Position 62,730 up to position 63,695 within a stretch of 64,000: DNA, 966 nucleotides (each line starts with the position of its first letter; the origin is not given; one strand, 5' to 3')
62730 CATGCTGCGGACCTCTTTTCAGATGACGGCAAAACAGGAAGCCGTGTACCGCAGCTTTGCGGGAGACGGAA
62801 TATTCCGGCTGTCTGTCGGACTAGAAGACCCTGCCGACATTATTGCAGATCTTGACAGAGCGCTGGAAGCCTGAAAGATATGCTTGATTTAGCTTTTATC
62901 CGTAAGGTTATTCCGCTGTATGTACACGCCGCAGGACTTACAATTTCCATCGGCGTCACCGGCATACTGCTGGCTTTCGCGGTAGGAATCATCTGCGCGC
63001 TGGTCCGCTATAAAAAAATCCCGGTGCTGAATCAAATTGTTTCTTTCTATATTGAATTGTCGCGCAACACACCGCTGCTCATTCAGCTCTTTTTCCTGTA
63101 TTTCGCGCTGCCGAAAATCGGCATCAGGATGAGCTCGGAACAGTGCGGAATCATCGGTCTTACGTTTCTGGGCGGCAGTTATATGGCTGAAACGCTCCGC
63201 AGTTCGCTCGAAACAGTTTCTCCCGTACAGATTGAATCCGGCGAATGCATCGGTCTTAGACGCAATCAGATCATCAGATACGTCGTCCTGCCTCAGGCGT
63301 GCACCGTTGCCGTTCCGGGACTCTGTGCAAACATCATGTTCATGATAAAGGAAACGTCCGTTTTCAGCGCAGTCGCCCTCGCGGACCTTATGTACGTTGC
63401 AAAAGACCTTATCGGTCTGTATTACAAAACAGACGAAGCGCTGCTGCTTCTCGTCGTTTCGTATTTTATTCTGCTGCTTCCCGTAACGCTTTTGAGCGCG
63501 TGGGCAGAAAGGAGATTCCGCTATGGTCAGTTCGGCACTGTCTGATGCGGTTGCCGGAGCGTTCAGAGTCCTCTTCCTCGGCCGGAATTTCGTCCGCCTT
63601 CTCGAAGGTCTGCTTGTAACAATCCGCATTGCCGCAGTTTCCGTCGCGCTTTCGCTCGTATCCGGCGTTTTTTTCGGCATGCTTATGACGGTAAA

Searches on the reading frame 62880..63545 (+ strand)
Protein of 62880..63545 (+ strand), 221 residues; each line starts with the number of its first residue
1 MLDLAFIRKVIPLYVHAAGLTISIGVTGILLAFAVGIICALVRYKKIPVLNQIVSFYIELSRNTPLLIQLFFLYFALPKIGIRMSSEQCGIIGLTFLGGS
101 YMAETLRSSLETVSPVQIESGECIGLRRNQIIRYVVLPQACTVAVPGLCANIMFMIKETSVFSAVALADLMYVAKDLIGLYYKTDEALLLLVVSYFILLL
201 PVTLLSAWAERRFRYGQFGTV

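Call 74: find_encoding_contigs(protein=window:62880-63545:+, flank=10000, max_places=2)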
Protein window:62880-63545:+ (221 aa): 5 contigs read that carry it; 1 place shown.
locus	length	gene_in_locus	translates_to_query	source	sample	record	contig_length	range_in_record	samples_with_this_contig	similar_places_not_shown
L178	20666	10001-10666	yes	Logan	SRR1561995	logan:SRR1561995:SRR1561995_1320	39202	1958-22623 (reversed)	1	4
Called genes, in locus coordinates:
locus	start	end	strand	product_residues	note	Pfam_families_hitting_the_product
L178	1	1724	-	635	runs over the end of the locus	PF00403:HMA, PF02683:DsbD_TM (weak), PF13386:DsbD_2, PF13473:Cupredoxin_1 (faint)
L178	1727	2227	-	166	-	PF10080:FtrD-like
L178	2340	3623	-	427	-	PF00148:Oxidored_nitro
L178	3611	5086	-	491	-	PF00148:Oxidored_nitro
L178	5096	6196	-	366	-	PF00155:Aminotran_1_2, PF00266:Aminotran_5 (faint)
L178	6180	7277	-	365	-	PF00465:Fe-ADH, PF13685:Fe-ADH_2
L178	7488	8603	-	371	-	PF01717:Meth_synt_2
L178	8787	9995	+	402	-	PF01053:Cys_Met_Meta_PP, PF06838:Met_gamma_lyase (faint), PF00155:Aminotran_1_2, PF01041:DegT_DnrJ_EryC1 (weak), PF00266:Aminotran_5 (weak)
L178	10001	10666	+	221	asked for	PF00528:BPD_transp_1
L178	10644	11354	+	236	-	PF00528:BPD_transp_1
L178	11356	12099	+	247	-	PF00005:ABC_tran, PF02463:SMC_N (weak), PF13304:AAA_21 (weak)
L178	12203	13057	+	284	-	PF00497:SBP_bac_3, PF10613:Lig_chan-Glu_bd (weak)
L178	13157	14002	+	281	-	PF03180:Lipoprotein_9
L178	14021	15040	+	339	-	PF00005:ABC_tran, PF02463:SMC_N (faint), PF13304:AAA_21 (weak), PF09383:NIL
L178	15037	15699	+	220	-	PF00528:BPD_transp_1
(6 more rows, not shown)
